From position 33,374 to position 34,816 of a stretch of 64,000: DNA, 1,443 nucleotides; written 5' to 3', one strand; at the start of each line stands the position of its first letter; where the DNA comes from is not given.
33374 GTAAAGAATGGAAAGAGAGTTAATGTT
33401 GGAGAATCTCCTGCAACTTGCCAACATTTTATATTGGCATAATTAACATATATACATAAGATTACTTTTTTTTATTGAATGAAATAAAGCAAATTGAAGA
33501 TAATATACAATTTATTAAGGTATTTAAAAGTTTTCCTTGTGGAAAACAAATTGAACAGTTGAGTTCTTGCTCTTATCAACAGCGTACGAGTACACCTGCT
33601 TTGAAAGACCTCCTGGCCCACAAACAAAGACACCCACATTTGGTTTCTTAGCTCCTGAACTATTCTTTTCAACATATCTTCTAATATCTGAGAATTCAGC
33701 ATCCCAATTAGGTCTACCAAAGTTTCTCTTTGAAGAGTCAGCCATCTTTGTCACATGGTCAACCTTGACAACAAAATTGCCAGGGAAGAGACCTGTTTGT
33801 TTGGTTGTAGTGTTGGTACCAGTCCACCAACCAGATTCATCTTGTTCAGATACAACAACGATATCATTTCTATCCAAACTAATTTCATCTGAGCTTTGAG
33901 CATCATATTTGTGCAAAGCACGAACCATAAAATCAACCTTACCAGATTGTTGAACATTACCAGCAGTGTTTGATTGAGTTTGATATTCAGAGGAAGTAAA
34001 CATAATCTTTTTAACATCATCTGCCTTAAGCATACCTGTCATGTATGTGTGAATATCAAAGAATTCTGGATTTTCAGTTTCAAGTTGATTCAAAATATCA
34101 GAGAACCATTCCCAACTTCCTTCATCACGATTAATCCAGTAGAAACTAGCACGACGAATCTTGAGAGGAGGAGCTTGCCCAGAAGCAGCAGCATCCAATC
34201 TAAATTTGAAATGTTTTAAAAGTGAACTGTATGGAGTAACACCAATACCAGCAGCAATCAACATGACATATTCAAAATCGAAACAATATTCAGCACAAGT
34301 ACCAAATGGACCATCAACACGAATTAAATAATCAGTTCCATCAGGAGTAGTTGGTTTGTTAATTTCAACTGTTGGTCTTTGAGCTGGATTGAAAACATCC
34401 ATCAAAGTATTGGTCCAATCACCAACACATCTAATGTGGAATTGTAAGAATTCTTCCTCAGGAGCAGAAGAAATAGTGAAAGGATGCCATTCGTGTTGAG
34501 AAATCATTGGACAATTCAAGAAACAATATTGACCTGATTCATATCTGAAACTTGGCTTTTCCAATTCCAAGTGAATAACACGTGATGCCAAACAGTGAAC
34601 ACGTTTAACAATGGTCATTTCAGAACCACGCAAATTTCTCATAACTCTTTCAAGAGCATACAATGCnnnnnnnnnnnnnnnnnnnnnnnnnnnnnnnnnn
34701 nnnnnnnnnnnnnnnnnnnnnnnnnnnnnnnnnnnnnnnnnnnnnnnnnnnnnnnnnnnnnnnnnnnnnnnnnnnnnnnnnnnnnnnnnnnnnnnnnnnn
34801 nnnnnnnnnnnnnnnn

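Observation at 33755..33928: SH3 domain embedded inside the NADPH-binding lobe of a NOX enzyme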

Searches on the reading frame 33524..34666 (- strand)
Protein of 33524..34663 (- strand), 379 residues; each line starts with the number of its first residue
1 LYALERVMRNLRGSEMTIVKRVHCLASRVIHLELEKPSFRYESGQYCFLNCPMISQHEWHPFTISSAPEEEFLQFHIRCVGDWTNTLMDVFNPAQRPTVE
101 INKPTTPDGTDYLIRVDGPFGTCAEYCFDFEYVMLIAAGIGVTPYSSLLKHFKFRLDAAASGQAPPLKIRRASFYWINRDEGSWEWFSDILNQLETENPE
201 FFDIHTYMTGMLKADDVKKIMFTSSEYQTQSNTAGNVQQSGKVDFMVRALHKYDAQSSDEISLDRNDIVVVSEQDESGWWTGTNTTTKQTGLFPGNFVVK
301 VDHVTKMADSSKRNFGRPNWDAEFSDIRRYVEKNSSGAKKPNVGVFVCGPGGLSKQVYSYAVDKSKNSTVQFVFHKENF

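Call 3: search_protein_families(library=pfam, proteins=[window:33524-34663:-], max_evalue=1)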
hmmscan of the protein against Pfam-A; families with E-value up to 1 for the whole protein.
window:33524-34663:- (379 aa): 8 families
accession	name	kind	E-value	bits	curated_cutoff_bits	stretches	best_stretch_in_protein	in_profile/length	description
PF08030.17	NAD_binding_6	-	6.8e-44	150.1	22.2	1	130-361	1-155/156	Ferric reductase NAD binding domain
PF08022.18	FAD_binding_8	-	1.1e-20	74.2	22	1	19-122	6-107/109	FAD-binding domain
PF14604.12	SH3_9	-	6.9e-15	55.1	30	1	249-298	1-48/49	Variant SH3 domain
PF00018.34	SH3_1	-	9.5e-15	54.4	22.9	1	248-294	1-47/48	SH3 domain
PF07653.23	SH3_2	-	1e-09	38.3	21.8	1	247-300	2-54/55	Variant SH3 domain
PF00175.26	NAD_binding_1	-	0.0011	20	22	1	135-207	1-62/109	Oxidoreductase NAD-binding domain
PF00970.30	FAD_binding_6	-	0.0015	19.3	21.1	1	29-87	16-79/99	Oxidoreductase FAD-binding domain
PF09713.15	A_thal_3526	-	0.11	13.2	27.8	1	190-204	36-50/53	Plant protein 1589 of unknown function (A_thal_3526)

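Call 30: predict_structure(alignment_id=A3)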
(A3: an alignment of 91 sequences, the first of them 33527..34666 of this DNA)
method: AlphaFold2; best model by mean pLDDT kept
length: 380 residues; sequences in the alignment: 91
mean_pLDDT: 93.9   pTM: 0.89
mean pLDDT of the five models: 93.9, 93.3, 93.0, 92.7, 92.3
residues with pLDDT >= 90: 322; 70-90: 52; 50-70: 6; < 50: 0
segments of 3 or more residues with pLDDT < 50: none
pLDDT, mean of each block of 10 residues (from residue 1): 93 95 95 95 97 96 97 97 97 95 97 97 95 97 95 98 98 97 89 95 97 86 82 69 83 97 95 95 96 97 89 94 98 91 97 97 97 93
secondary structure, 60 per line:
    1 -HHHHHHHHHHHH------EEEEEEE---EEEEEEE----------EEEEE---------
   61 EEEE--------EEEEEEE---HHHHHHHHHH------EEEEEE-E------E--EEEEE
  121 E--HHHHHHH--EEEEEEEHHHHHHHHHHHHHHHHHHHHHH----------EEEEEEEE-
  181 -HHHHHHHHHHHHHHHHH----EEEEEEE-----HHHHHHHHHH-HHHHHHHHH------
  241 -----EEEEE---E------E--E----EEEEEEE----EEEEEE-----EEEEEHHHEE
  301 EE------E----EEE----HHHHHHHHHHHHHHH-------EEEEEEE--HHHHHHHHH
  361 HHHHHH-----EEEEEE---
elements in order: H2-13 E20-26 E30-36 E47-51 E61-64 E73-79 H83-92 E99-104 E116-121 H124-130 E133-139 H140-161 E172-179 H182-198 E203-209 H215-224 H226-234 E246-250 E269-275 E280-285 E291-295 E299-302 E314-316 H321-335 E343-349 H352-366 E372-377

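Call 34: fold_search(model_id=the predicted structure, library=pdb)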
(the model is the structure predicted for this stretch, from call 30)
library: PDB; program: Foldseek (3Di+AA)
matches with E <= 10: 1369; with E <= 0.001: 633
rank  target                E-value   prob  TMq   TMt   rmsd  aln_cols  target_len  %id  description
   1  8wej_B                2.2e-28  1.00  0.66  0.45   4.5       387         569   28  Structure of human phagocyte NADPH oxidase in the activated state (released 2024-01-24)
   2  8gz3_B                4.1e-25  1.00  0.59  0.43   4.0       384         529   28  Structure of human phagocyte NADPH oxidase in the resting state (released 2022-12-21)
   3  8x2l_B                1.5e-23  1.00  0.59  0.43   4.5       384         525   27  Structure of human phagocyte NADPH oxidase in the resting state in the presence of 2 mM NADPH (released 2024-01-24)
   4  8cal                  2.1e-22  1.00  0.59  0.86   4.2       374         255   26  Crystal structure of dehydrogenase domain of Cylindrospermum stagnale NADPH-Oxidase 5 (NOX5) in complex with M34 (released 2023-09-27)
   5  8cak                  4.3e-22  1.00  0.59  0.86   4.0       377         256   27  Crystal structure of dehydrogenase domain of Cylindrospermum stagnale NADPH-Oxidase 5 (NOX5) in complex with M41 (released 2023-09-27)
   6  8cao                  4.8e-22  1.00  0.58  0.86   4.0       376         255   26  Crystal structure of dehydrogenase domain of Cylindrospermum stagnale NADPH-Oxidase 5 (NOX5) in complex with CA24 (released 2023-09-27)
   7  5o0x                  5.5e-22  1.00  0.60  0.86   4.2       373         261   26  Crystal structure of dehydrogenase domain of Cylindrospermum stagnale NADPH-Oxidase 5 (NOX5) (released 2017-06-28)
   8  8cap_E                6.9e-22  1.00  0.55  0.84   4.9       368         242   25  Crystal structure of dehydrogenase domain of Cylindrospermum stagnale NADPH-Oxidase 5 (NOX5) in complex with CB28 (released 2023-09-27)
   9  7d3f_A                1.8e-21  1.00  0.62  0.19   5.0       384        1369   22  Cryo-EM structure of human DUOX1-DUOXA1 in high-calcium state (released 2020-12-09)
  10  7d3e_A                2.8e-21  1.00  0.61  0.18   6.2       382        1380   23  Cryo-EM structure of human DUOX1-DUOXA1 in low-calcium state (released 2020-12-09)
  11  8cap_B                3.4e-21  1.00  0.55  0.84   4.9       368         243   25  Crystal structure of dehydrogenase domain of Cylindrospermum stagnale NADPH-Oxidase 5 (NOX5) in complex with CB28 (released 2023-09-27)
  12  8cap_C                5.8e-21  1.00  0.56  0.84   4.9       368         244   26  Crystal structure of dehydrogenase domain of Cylindrospermum stagnale NADPH-Oxidase 5 (NOX5) in complex with CB28 (released 2023-09-27)
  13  8cap_A                2.5e-20  1.00  0.56  0.84   4.9       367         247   26  Crystal structure of dehydrogenase domain of Cylindrospermum stagnale NADPH-Oxidase 5 (NOX5) in complex with CB28 (released 2023-09-27)
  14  8kei_B                1.7e-19  1.00  0.54  0.39   5.3       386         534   29  Cryo-EM structure of NADPH oxidase 2 in complex with p22phox and EROS (released 2024-05-22)
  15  6wxv_A                8.1e-19  1.00  0.57  0.22   5.0       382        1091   23  CryoEM structure of mouse DUOX1-DUOXA1 complex in the presence of NADPH (released 2020-09-02)
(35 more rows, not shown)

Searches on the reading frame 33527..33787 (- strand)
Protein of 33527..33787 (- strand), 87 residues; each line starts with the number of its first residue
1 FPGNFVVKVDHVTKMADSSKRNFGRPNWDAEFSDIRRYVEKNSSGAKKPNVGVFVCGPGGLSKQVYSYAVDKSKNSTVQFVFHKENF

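Call 52: search_solved_structures(query=window:33527-33787:-, show_alignments=2, max_evalue=0.01)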
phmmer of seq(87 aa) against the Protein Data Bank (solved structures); distinct sequences matched with E-value up to 0.01: 6.
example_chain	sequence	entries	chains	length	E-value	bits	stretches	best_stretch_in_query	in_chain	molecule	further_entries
3a1f_A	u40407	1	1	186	6.1e-08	36.1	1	19-87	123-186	Cytochrome b-245 heavy chain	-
8kei_B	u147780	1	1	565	5.5e-07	33.1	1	19-87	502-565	Cytochrome b-245 heavy chain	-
8gz3_B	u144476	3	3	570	5.6e-07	33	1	19-87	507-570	Cytochrome b-245 heavy chain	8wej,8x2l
7u8g_A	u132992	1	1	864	1.2e-06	32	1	19-87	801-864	EGFP, Cytochrome b-245 heavy chain chimera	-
8cak_A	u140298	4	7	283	0.00047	23.7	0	7-66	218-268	Putative ferric reductase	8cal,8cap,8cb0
5o0x_A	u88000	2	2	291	0.0005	23.6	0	7-66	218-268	Putative ferric reductase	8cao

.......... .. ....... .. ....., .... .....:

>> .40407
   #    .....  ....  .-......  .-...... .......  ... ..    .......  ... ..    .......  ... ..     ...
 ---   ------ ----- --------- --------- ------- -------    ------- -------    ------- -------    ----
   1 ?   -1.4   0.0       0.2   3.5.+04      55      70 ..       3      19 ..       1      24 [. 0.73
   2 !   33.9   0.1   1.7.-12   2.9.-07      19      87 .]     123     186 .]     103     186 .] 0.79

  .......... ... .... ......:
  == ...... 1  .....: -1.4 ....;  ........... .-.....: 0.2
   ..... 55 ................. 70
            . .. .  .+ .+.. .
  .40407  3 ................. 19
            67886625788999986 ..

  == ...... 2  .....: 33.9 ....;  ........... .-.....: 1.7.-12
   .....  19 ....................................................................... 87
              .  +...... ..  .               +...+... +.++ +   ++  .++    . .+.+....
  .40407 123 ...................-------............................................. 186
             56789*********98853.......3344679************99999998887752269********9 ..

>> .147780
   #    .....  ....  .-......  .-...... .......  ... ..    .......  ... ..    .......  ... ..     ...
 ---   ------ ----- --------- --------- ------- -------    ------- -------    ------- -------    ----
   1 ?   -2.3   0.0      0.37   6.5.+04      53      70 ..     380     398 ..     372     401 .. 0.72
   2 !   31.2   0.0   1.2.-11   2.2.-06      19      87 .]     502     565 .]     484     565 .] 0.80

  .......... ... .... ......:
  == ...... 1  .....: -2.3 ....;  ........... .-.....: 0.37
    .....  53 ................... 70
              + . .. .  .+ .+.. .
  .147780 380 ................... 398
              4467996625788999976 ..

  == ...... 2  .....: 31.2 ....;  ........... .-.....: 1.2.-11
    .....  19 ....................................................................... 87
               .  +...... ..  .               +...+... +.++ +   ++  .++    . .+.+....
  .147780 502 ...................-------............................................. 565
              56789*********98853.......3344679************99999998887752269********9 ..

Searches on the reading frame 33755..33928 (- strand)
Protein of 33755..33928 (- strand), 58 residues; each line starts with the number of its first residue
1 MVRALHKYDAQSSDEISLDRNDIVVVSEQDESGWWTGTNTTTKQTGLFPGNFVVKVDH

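Call 3: search_protein_families(library=pfam, proteins=[window:33755-33928:-], max_evalue=1)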
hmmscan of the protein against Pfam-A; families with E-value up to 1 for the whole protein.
window:33755-33928:- (58 aa): 3 families
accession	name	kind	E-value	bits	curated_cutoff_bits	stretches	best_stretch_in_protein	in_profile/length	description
PF14604.12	SH3_9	-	1.7e-16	60.2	30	1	4-53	1-48/49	Variant SH3 domain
PF00018.34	SH3_1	-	3.1e-16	59.1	22.9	1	3-49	1-47/48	SH3 domain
PF07653.23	SH3_2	-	3.3e-11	43.2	21.8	1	2-55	2-54/55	Variant SH3 domain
